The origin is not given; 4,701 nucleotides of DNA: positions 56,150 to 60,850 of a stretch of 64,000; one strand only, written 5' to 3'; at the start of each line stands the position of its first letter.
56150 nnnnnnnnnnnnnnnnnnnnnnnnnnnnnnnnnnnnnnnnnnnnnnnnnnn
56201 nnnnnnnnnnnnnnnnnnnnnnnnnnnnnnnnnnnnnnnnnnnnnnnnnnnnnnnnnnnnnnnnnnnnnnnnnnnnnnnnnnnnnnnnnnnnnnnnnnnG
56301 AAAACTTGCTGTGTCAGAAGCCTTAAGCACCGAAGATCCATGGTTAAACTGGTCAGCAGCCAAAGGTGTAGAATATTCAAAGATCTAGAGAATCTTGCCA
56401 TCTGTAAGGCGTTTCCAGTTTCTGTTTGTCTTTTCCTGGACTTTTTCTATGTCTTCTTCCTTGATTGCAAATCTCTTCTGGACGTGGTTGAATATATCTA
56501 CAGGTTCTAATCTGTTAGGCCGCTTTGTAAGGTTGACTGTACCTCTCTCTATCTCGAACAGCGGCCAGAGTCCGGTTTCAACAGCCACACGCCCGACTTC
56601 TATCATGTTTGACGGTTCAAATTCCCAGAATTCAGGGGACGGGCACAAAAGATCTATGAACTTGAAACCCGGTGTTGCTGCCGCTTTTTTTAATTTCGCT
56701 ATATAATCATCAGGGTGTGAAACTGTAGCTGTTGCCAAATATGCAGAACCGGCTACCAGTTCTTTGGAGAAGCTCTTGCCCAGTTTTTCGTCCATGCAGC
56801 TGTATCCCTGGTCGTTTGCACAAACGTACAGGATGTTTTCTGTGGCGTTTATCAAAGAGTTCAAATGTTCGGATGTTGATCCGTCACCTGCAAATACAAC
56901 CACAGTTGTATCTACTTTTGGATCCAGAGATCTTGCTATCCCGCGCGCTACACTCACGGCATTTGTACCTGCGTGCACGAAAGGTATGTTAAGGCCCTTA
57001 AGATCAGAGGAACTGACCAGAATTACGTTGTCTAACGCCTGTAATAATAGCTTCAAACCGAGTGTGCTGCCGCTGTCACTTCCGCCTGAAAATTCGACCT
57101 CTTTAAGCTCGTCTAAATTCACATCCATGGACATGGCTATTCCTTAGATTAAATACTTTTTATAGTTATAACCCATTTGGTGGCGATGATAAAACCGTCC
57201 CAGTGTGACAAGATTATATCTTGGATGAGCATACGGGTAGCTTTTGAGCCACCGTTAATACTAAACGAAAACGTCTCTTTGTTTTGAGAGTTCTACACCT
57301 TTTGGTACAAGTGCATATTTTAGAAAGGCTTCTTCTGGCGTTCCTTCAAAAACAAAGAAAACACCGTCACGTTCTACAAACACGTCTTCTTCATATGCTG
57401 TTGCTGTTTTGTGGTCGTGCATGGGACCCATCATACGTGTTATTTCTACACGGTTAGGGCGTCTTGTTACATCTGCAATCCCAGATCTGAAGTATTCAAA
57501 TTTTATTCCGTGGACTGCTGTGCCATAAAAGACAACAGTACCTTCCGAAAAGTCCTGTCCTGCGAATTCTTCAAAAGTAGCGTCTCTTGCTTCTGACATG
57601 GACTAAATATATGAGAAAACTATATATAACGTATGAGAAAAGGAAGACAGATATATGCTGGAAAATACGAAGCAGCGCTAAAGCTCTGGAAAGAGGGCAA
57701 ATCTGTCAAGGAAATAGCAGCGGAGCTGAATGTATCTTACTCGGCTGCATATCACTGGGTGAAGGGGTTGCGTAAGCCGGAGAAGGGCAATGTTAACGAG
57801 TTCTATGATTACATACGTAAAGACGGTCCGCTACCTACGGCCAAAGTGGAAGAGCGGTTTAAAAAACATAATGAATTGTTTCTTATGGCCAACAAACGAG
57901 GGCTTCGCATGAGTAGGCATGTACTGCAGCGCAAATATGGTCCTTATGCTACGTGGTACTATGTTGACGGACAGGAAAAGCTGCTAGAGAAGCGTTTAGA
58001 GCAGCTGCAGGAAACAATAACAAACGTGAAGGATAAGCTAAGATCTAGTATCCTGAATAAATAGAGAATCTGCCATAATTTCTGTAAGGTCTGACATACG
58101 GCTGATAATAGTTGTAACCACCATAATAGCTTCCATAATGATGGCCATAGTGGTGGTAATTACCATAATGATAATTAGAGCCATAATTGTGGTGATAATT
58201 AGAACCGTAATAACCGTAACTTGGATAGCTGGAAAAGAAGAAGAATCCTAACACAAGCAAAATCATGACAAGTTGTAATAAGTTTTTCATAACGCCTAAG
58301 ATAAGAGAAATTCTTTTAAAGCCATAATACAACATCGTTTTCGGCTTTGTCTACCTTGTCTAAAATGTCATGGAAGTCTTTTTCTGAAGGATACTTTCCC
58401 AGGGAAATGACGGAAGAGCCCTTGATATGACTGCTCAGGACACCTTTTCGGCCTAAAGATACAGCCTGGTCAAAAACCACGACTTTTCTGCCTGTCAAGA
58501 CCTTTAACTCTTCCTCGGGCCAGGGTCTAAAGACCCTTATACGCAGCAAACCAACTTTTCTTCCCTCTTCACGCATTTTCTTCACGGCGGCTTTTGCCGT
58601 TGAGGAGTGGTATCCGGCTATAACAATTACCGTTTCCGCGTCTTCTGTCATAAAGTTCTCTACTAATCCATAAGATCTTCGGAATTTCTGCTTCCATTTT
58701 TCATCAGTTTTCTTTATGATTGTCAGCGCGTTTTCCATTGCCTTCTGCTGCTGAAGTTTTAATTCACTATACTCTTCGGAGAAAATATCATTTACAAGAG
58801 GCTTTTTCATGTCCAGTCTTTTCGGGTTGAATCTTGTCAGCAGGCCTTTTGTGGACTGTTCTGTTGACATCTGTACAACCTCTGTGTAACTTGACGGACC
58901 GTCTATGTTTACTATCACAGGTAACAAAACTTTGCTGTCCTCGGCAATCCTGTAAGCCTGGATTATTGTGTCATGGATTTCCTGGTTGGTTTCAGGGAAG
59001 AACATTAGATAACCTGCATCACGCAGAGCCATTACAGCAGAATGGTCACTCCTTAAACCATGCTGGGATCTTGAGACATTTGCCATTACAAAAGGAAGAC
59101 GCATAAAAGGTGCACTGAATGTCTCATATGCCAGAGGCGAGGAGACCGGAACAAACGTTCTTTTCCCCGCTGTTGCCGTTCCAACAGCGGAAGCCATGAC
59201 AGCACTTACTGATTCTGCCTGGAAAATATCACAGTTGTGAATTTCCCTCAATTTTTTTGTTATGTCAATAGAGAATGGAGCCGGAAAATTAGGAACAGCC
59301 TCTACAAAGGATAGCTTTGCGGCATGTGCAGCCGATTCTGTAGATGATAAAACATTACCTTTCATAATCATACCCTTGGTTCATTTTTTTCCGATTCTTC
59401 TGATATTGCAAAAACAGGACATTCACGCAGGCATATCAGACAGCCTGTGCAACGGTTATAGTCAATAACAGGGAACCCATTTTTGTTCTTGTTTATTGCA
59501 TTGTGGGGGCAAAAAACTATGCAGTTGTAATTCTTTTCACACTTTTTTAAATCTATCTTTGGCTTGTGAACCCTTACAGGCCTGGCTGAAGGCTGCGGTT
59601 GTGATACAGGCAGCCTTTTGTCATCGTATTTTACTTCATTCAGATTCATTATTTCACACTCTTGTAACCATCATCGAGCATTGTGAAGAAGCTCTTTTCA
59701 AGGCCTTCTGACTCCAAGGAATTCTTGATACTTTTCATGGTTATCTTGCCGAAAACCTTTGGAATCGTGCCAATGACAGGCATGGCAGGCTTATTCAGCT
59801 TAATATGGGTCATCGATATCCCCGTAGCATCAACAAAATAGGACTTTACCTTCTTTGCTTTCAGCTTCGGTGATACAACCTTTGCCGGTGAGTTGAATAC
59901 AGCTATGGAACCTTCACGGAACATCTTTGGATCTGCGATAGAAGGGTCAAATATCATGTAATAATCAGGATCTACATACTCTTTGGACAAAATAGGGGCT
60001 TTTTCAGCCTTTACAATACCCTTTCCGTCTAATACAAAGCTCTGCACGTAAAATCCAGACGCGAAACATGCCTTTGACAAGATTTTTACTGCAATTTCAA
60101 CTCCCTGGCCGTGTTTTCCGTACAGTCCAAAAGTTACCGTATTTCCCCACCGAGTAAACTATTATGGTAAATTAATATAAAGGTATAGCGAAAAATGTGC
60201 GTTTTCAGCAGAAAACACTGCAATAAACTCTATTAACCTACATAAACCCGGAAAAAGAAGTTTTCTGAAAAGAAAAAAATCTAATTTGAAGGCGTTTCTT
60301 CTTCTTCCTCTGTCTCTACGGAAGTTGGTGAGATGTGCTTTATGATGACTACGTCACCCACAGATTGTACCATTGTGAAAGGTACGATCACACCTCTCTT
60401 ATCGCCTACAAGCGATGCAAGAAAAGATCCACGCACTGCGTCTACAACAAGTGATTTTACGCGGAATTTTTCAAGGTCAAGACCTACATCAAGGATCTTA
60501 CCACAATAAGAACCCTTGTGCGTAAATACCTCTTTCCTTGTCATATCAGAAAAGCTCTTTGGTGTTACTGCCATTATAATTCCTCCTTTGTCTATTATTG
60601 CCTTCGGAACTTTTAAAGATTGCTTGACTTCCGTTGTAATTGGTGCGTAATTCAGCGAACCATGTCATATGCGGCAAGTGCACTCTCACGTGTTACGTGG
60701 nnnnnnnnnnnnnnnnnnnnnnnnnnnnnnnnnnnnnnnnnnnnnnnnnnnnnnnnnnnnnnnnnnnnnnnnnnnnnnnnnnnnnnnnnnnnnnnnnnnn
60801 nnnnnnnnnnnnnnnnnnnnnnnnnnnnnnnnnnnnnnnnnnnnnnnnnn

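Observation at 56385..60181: Split and apparently degenerate 2-oxoacid:ferredoxin oxidoreductase cluster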

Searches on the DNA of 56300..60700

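Call 54: search_rna_families(source=window, start=56300, end=60700, threshold=evalue, max_evalue=1)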
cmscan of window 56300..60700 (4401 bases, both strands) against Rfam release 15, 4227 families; matches with E-value up to 1: 0.
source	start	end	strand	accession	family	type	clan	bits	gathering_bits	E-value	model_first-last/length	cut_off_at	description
